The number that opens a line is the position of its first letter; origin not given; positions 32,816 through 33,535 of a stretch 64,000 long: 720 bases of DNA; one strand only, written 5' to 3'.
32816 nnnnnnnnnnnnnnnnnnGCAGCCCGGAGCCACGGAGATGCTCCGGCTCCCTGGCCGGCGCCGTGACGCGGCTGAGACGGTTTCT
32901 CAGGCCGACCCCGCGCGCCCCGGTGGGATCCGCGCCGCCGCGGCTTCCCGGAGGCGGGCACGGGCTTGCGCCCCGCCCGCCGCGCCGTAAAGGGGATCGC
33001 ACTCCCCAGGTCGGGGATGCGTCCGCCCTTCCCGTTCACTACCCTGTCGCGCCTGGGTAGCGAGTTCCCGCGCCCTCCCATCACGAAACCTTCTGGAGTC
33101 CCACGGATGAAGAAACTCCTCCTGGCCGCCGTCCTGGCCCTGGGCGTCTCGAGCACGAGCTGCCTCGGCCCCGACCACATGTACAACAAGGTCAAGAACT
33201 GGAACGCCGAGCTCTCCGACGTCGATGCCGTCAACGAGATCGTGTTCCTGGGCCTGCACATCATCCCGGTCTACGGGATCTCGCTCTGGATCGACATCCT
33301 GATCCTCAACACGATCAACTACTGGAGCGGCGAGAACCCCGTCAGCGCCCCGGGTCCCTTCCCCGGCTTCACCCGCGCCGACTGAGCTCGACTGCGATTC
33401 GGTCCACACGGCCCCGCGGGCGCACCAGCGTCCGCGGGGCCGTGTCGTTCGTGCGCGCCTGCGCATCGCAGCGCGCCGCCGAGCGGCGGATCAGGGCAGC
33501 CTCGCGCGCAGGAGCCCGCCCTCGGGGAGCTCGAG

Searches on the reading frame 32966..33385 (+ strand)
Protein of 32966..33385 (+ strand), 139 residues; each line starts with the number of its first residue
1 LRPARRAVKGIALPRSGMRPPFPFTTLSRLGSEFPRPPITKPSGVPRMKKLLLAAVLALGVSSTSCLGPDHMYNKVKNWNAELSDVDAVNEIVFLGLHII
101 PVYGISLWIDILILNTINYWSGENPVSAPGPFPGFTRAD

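Call 12: search_protein_families(library=pfam, proteins=[window:32966-33385:+], max_evalue=0.01)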
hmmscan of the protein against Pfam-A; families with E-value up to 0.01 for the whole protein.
window:32966-33385:+ (139 aa): 1 family
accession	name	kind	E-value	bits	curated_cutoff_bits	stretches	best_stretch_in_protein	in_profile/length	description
PF11810.13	DUF3332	-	5.2e-25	88.5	25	1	51-128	3-80/170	Domain of unknown function (DUF3332)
